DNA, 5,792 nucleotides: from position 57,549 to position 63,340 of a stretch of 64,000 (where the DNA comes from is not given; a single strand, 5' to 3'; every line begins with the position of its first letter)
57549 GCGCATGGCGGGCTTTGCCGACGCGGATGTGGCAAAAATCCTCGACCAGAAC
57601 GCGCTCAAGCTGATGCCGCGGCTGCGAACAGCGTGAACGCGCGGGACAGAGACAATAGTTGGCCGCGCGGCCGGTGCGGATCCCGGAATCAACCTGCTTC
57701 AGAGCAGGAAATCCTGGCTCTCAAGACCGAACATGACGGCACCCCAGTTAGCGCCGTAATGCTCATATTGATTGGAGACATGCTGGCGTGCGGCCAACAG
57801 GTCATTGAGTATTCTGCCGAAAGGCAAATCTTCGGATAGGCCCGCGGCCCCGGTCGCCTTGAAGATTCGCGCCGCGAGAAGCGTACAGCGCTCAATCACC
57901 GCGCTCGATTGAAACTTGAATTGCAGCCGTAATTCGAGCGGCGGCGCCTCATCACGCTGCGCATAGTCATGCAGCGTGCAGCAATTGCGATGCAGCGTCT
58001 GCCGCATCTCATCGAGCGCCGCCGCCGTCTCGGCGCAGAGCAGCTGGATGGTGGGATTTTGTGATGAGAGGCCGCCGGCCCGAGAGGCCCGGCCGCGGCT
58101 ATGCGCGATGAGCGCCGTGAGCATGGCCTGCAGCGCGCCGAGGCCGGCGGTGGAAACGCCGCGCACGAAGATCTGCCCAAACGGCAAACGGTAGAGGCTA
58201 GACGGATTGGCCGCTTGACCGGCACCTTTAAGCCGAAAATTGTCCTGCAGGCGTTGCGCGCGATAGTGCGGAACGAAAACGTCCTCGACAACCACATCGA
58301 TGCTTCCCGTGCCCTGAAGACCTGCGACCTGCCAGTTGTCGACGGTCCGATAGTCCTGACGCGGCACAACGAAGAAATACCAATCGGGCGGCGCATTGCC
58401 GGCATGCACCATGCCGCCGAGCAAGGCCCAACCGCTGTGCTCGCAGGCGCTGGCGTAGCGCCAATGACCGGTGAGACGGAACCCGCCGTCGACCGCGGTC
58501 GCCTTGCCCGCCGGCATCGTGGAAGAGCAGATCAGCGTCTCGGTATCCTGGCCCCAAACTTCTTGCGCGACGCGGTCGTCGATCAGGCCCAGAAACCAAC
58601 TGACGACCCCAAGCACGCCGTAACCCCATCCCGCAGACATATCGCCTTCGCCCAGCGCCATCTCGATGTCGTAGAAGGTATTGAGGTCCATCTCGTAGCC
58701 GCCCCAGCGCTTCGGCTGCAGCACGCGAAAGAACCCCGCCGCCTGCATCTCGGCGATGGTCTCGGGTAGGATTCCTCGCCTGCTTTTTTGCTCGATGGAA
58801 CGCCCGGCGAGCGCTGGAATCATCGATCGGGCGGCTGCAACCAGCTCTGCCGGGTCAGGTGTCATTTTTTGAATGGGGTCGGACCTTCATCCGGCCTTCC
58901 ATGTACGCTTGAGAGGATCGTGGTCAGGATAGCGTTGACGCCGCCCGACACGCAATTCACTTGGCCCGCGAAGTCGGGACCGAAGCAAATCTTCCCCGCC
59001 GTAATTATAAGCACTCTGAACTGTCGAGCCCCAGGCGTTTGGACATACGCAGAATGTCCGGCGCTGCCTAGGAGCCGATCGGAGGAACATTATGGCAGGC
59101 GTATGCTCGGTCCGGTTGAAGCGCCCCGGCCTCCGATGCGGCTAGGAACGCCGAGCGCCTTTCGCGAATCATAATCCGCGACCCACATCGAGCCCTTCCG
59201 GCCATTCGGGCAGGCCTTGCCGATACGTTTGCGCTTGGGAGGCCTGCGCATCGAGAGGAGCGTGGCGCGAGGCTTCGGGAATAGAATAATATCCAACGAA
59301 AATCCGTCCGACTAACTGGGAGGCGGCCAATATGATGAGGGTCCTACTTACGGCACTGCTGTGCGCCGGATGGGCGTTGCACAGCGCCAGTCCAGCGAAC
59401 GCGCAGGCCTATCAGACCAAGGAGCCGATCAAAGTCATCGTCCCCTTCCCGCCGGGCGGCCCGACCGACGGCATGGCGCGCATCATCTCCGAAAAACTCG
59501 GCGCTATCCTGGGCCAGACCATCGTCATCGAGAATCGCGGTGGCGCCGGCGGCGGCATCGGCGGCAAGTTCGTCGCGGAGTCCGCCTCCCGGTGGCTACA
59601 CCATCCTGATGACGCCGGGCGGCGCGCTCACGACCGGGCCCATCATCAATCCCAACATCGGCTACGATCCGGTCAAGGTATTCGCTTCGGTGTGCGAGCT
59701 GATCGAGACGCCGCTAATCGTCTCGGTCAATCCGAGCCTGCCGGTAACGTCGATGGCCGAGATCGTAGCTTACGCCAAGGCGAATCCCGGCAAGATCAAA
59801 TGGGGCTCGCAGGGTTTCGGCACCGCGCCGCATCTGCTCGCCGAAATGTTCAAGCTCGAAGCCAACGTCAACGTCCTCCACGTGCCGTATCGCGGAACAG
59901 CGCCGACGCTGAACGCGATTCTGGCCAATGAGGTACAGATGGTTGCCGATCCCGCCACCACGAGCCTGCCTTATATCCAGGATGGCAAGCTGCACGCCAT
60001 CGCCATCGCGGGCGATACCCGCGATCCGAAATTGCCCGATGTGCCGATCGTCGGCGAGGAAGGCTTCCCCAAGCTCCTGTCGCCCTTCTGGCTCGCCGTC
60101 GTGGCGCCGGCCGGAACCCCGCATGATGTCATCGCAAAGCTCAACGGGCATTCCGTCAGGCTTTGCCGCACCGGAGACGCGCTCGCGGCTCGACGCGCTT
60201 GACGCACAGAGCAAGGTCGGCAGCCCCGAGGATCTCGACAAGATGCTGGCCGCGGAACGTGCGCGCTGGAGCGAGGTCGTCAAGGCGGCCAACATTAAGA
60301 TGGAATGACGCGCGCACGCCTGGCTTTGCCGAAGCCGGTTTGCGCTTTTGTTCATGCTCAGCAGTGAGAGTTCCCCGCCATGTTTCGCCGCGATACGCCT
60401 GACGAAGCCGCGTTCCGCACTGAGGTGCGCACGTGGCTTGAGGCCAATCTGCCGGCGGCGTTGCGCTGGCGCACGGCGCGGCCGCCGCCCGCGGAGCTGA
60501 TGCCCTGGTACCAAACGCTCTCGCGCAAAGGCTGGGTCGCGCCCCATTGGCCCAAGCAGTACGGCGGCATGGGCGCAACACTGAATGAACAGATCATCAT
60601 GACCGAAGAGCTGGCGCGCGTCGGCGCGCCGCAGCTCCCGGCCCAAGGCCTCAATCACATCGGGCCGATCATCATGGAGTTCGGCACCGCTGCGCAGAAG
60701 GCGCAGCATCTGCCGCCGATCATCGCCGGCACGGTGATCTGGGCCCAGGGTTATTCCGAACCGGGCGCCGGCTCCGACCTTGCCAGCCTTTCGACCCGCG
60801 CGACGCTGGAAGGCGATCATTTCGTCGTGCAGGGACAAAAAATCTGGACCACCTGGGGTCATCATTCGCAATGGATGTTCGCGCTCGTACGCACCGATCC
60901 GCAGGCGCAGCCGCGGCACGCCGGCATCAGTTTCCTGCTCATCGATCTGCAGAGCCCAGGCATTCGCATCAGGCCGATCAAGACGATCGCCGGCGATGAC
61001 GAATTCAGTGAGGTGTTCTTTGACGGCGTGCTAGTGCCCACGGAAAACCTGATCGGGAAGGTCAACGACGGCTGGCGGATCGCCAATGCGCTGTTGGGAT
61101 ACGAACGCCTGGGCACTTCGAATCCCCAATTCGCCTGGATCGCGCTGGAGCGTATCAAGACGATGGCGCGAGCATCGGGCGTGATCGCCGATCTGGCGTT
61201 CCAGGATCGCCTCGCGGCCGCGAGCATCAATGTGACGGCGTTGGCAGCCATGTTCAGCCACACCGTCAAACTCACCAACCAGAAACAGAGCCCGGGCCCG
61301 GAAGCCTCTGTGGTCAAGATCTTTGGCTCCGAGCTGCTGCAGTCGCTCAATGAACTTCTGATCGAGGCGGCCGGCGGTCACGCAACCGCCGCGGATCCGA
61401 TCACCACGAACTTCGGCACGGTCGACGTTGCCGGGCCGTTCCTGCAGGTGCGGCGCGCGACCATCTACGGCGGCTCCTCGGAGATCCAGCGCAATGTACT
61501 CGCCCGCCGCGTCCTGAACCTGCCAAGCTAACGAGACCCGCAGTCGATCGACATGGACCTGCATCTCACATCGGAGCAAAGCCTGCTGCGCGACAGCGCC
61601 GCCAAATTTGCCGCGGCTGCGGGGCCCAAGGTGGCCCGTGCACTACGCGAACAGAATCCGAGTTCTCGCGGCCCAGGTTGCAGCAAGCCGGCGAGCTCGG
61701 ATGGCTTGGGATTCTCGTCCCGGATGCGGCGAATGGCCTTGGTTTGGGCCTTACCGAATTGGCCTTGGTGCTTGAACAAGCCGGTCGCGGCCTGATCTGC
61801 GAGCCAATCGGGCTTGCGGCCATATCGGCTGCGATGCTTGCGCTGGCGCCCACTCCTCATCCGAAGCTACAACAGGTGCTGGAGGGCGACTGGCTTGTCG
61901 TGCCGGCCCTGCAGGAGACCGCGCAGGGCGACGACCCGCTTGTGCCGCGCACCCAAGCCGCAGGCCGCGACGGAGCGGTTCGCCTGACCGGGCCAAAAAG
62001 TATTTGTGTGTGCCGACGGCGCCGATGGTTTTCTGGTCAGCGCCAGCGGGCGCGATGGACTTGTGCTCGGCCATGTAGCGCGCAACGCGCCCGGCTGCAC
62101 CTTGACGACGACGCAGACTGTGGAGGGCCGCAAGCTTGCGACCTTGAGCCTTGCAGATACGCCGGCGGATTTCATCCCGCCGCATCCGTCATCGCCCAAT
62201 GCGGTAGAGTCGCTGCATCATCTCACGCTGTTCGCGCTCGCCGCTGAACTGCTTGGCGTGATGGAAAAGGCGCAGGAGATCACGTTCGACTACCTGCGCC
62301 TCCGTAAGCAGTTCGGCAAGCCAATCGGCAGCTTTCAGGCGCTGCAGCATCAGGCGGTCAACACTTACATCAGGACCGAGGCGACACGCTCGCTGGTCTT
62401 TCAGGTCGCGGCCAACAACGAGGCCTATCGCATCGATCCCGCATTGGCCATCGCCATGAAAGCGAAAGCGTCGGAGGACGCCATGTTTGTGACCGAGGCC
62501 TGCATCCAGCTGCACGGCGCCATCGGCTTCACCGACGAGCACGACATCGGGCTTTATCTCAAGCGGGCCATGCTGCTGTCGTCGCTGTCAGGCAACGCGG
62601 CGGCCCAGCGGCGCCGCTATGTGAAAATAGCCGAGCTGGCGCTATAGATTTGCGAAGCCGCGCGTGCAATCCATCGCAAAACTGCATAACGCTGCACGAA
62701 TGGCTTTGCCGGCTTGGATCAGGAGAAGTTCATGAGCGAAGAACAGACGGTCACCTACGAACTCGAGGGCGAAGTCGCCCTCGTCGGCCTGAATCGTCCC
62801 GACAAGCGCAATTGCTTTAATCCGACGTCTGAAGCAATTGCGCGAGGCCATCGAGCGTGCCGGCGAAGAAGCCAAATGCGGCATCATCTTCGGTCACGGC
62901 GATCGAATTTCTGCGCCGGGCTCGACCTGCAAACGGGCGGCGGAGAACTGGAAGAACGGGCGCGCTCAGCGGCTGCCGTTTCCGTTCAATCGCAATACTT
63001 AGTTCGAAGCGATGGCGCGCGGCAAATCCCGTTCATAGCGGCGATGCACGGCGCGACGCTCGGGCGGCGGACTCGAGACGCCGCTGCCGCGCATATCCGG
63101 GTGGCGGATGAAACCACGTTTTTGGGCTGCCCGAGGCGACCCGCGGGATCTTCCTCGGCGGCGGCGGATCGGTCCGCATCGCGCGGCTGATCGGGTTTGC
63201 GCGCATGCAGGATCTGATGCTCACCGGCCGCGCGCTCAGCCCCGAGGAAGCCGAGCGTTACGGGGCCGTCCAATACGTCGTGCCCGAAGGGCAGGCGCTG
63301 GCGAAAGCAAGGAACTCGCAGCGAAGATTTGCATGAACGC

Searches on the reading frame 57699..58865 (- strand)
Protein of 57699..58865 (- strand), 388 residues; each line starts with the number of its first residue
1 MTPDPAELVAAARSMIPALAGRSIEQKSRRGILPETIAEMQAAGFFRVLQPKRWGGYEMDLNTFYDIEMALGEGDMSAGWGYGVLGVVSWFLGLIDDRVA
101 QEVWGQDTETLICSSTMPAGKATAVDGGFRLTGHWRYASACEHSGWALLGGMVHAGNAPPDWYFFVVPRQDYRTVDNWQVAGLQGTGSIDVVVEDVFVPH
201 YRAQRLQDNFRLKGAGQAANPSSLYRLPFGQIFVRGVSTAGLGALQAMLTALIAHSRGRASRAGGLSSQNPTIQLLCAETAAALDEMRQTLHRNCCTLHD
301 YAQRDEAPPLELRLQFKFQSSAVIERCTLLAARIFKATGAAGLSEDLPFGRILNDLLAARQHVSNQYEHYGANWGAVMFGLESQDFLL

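Call 6: search_protein_families(library=pfam, proteins=[window:57699-58865:-], max_evalue=0.01)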
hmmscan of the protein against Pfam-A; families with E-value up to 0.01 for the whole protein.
window:57699-58865:- (388 aa): 3 families
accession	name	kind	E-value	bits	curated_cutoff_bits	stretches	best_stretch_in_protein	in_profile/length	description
PF08028.16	Acyl-CoA_dh_2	-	3.7e-12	47.1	22.7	1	237-366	3-133/134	Acyl-CoA dehydrogenase, C-terminal domain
PF00441.29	Acyl-CoA_dh_1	-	1.7e-05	25.4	22.4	1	239-359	20-131/150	Acyl-CoA dehydrogenase, C-terminal domain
PF02771.21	Acyl-CoA_dh_N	-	0.0031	18.3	22.9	1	22-84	21-84/113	Acyl-CoA dehydrogenase, N-terminal domain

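Call 42: find_homologous_proteins(query=window:57699-58865:-, max_evalue=1e-20)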
Query window:57699-58865:- (388 aa): 1692 proteins with E <= 1e-20 among 8000 candidates; the best 120 are listed.
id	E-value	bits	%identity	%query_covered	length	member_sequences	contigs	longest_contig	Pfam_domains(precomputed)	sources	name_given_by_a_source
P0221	2.4e-263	891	100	100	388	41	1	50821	PF08028.17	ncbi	ncbi:MAG: acyl-CoA dehydrogenase family protein [Xanthobacteraceae bacterium]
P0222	8.3e-239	810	89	100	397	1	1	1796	PF00441.30,PF08028.17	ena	-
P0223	1.2e-230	783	87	100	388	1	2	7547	PF00441.30,PF08028.17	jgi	jgi:3-hydroxy-9,10-secoandrosta-1,3,5(10)-triene-9,17-dione monooxygenase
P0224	4.0e-230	781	86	100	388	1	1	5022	PF00441.30,PF08028.17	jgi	jgi:3-hydroxy-9,10-secoandrosta-1,3,5(10)-triene-9,17-dione monooxygenase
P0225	8.2e-230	780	87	100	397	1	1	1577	PF00441.30,PF08028.17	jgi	jgi:3-hydroxy-9,10-secoandrosta-1,3,5(10)-triene-9,17-dione monooxygenase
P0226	6.4e-228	774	85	99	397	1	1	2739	PF00441.30,PF08028.17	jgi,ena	-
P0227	9.7e-220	747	82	100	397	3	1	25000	PF00441.30,PF08028.17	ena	-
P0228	1.4e-219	747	82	100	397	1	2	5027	PF00441.30,PF08028.17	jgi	jgi:3-hydroxy-9,10-secoandrosta-1,3,5(10)-triene-9,17-dione monooxygenase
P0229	2.8e-219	746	82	100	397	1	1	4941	PF00441.30,PF08028.17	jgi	jgi:3-hydroxy-9,10-secoandrosta-1,3,5(10)-triene-9,17-dione monooxygenase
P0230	3.1e-219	746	82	100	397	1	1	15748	PF00441.30,PF08028.17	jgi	jgi:3-hydroxy-9,10-secoandrosta-1,3,5(10)-triene-9,17-dione monooxygenase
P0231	3.6e-219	745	82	100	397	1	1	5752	PF00441.30,PF08028.17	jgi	jgi:3-hydroxy-9,10-secoandrosta-1,3,5(10)-triene-9,17-dione monooxygenase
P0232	5.4e-219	745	82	100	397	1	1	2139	PF00441.30,PF08028.17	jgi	jgi:3-hydroxy-9,10-secoandrosta-1,3,5(10)-triene-9,17-dione monooxygenase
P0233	7.4e-219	744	82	100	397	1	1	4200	PF00441.30,PF08028.17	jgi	jgi:3-hydroxy-9,10-secoandrosta-1,3,5(10)-triene-9,17-dione monooxygenase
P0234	8.8e-219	744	83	99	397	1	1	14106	PF00441.30,PF08028.17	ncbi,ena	ncbi:MAG: acyl-CoA dehydrogenase family protein [Xanthobacteraceae bacterium]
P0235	1.0e-218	744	82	100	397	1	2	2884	PF00441.30,PF08028.17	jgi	jgi:3-hydroxy-9,10-secoandrosta-1,3,5(10)-triene-9,17-dione monooxygenase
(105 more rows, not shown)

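Call 43: find_encoding_contigs(protein=P0221, flank=10000, max_places=6)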
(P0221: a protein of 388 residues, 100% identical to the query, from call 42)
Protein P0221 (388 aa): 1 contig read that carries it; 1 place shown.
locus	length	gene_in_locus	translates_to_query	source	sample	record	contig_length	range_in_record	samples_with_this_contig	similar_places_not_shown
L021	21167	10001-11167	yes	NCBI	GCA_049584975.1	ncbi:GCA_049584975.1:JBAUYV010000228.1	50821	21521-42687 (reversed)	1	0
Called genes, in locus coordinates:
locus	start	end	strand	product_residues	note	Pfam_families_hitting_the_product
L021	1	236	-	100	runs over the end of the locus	-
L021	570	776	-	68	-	PF00313:CSD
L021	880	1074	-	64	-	-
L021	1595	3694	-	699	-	PF02629:CoA_binding (weak), PF13380:CoA_binding_2, PF13607:Succ_CoA_lig, PF19045:Ligase_CoA_2 (faint), PF13549:ATP-grasp_5, PF08442:ATP-grasp_2 (weak)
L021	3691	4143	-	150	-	PF01796:OB_ChsH2_C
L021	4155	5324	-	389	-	PF00108:Thiolase_N (faint), PF22691:Thiolase_C_1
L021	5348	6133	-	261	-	PF00378:ECH_1, PF16113:ECH_2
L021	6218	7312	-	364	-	PF02771:Acyl-CoA_dh_N, PF00441:Acyl-CoA_dh_1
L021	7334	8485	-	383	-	PF02771:Acyl-CoA_dh_N, PF02770:Acyl-CoA_dh_M, PF00441:Acyl-CoA_dh_1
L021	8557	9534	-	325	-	PF03401:TctC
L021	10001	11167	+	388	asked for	PF08028:Acyl-CoA_dh_2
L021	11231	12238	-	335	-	PF04909:Amidohydro_2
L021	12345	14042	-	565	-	PF00710:Asparaginase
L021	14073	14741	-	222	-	PF00857:Isochorismatase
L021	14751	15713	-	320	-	PF13379:NMT1_2, PF09084:NMT1, PF12974:Phosphonate-bd (weak)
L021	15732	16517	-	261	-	PF00528:BPD_transp_1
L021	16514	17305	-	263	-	PF00005:ABC_tran, PF13304:AAA_21 (faint)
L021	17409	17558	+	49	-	-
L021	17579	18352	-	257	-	PF00528:BPD_transp_1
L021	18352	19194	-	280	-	PF00005:ABC_tran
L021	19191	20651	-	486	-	PF01979:Amidohydro_1, PF12890:DHOase (weak), PF07969:Amidohydro_3 (weak)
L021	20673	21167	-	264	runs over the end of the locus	PF00106:adh_short, PF08659:KR (weak), PF13561:adh_short_C2, PF23441:SDR (weak)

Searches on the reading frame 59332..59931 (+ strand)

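Call 15: search_protein_families(library=pfam, proteins=[window:59332-59931:+], max_evalue=0.01)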
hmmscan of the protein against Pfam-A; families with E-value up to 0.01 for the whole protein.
window:59332-59931:+ (199 aa): 1 family
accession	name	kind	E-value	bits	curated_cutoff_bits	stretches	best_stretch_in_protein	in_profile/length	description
PF03401.19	TctC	-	5.3e-05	23.3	27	1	49-85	2-38/274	Tripartite tricarboxylate transporter family receptor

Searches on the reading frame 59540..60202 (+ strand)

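Call 15: search_protein_families(library=pfam, proteins=[window:59540-60202:+], max_evalue=0.01)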
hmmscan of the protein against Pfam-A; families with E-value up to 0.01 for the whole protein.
window:59540-60202:+ (220 aa): 1 family
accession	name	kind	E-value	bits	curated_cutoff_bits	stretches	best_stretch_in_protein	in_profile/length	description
PF03401.19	TctC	-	3.4e-48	165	27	1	14-202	36-223/274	Tripartite tricarboxylate transporter family receptor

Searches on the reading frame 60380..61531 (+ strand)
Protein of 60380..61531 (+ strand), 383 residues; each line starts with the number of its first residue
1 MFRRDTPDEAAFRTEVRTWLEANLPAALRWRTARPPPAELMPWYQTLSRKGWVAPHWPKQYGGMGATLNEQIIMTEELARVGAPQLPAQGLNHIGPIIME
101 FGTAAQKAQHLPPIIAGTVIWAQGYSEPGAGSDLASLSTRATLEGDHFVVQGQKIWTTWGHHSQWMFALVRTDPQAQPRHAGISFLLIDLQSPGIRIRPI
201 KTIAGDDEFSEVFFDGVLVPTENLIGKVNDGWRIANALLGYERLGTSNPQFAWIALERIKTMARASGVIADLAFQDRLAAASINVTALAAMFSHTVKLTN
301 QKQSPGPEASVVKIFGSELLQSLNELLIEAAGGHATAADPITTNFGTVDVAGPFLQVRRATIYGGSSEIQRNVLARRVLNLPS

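Call 15: search_protein_families(library=pfam, proteins=[window:60380-61531:+], max_evalue=0.01)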
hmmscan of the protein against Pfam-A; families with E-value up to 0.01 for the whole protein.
window:60380-61531:+ (383 aa): 3 families
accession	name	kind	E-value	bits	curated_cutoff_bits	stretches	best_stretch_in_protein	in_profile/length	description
PF02771.21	Acyl-CoA_dh_N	-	6.1e-21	75.3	22.9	1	6-117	1-112/113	Acyl-CoA dehydrogenase, N-terminal domain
PF02770.24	Acyl-CoA_dh_M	-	7.5e-20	71.4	33.3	1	122-217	1-97/97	Acyl-CoA dehydrogenase, middle domain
PF00441.29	Acyl-CoA_dh_1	-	1e-16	61.9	22.4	1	229-379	1-150/150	Acyl-CoA dehydrogenase, C-terminal domain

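Call 41: search_dna_similar(query=window:60380-61531:+, collection=plasmids, mode=protein, max_rows=15)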
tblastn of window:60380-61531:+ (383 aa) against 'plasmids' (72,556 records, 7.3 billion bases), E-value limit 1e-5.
Records with a match: 1774; places in all: 4822; records where one place covers at least 80% of the query: 1474.
Best place of each record, by identity: <60% 1774.
By first word of the organism name: Rhizobium 182; Sinorhizobium 143; Ralstonia 137; Streptomyces 128; Pseudosulfitobacter 124; Rhodococcus 94; Bacillus 64; Paracoccus 52; Sulfitobacter 43; Azospirillum 40; and 203 more.
By predicted mobility (MOB-suite, as given by PLSDB): non-mobilizable 1127; mobilizable 349; conjugative 298.
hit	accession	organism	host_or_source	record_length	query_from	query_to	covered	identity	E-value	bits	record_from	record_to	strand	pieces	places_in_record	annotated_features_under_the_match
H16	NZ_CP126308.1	Bosea vestrisii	cell culture,root nodule of Vicia ...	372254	1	382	100%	50.3%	5e-116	378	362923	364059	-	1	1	acyl-CoA dehydrogenase family protein | OB-fold domain-containing protein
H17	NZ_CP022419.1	Pseudosulfitobacter pseudonitzschiae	Skeletonema marinoi strain RO5AC,Cell ...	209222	5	382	99%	47.1%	2e-106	350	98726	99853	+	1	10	acyl-CoA dehydrogenase family protein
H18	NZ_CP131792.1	Pseudomonas aeruginosa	Homo sapiens,culture,blood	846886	5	382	99%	45.5%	4e-102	338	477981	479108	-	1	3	acyl-CoA dehydrogenase family protein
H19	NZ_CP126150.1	Sagittula sp. MA-2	Cell culture,Coastal seawater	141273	9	382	98%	45.7%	3e-103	341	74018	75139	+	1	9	acyl-CoA dehydrogenase family protein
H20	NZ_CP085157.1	Pseudosulfitobacter sp. DSM 107133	cell culture,Seawater from the North ...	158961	9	383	98%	45.6%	5e-103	340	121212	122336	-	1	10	acyl-CoA dehydrogenase family protein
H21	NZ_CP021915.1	Sagittula sp. P11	cell culture,sulfidic waters (60 m) ...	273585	9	382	98%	45.5%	3e-102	338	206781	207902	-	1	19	acyl-CoA dehydrogenase family protein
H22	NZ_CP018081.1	Sulfitobacter alexandrii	Alexandrium minutum,cell culture,cell ...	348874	9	382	98%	45.5%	3e-102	338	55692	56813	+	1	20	acyl-CoA dehydrogenase family protein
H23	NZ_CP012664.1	Frigidibacter mobilis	oil-production water,oil-production ...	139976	9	383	98%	45.1%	1e-101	336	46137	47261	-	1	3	acyl-CoA dehydrogenase family protein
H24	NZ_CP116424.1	Sulfitobacter faviae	Hexacorallia,culture,Cold water coral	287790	9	382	98%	45.2%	3e-102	338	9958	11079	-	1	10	acyl-CoA dehydrogenase family protein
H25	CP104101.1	Phaeobacter sp. G2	cell culture,Emiliania huxleyi RCC1216 ...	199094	9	382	98%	45.2%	3e-102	338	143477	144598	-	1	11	acyl-CoA dehydrogenase family protein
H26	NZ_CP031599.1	Roseovarius indicus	pure culture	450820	9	382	98%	45.2%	9e-102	337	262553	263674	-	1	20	acyl-CoA dehydrogenase family protein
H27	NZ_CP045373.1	Sulfitobacter sp. THAF37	pure culture,Surface of a polyethylene ...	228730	9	382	98%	44.9%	9e-102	337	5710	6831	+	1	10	acyl-CoA dehydrogenase family protein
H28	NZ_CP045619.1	Roseibium aggregatum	-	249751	9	382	98%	44.9%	2e-101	336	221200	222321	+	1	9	acyl-CoA dehydrogenase family protein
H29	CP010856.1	Marinovum algicola DG 898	-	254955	9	382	98%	44.9%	2e-101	336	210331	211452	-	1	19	Acyl-CoA dehydrogenase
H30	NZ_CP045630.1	Roseibium aggregatum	-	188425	9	382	98%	44.9%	2e-101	336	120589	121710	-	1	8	acyl-CoA dehydrogenase family protein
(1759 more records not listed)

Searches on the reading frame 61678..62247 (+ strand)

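Call 15: search_protein_families(library=pfam, proteins=[window:61678-62247:+], max_evalue=0.01)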
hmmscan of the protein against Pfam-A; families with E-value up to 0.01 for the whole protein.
window:61678-62247:+ (189 aa): 1 family
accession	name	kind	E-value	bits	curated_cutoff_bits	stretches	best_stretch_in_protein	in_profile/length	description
PF02771.21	Acyl-CoA_dh_N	-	1.7e-06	28.8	22.9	1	1-46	37-80/113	Acyl-CoA dehydrogenase, N-terminal domain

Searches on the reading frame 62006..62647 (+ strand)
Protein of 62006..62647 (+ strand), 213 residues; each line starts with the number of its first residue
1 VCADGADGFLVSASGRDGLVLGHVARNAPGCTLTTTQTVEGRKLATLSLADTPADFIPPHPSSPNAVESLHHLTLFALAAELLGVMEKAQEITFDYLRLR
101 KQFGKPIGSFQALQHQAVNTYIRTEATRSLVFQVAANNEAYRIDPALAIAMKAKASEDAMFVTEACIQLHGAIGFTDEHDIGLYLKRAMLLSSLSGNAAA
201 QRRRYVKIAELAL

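Call 15: search_protein_families(library=pfam, proteins=[window:62006-62647:+], max_evalue=0.01)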
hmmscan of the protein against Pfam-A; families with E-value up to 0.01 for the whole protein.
window:62006-62647:+ (213 aa): 2 families
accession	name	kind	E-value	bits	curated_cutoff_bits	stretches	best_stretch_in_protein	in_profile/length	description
PF00441.29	Acyl-CoA_dh_1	-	1.1e-26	94.2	22.4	1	76-204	16-144/150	Acyl-CoA dehydrogenase, C-terminal domain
PF08028.16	Acyl-CoA_dh_2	-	2.3e-05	25.1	22.7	1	78-168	3-96/134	Acyl-CoA dehydrogenase, C-terminal domain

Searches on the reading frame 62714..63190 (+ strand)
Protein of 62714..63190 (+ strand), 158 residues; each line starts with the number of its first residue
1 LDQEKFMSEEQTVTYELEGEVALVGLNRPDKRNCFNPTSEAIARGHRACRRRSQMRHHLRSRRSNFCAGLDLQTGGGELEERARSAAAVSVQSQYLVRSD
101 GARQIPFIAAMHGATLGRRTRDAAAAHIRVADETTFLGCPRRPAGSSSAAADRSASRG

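Call 15: search_protein_families(library=pfam, proteins=[window:62714-63190:+], max_evalue=0.01)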
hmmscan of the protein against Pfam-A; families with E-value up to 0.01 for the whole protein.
window:62714-63190:+ (158 aa): 2 families
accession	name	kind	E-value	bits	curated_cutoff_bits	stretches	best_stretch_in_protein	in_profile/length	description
PF00378.25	ECH_1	-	7.8e-06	25.8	27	1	18-141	3-125/251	Enoyl-CoA hydratase/isomerase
PF16113.10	ECH_2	-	2.1e-05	24.7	27.2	1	23-140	3-123/335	Enoyl-CoA hydratase/isomerase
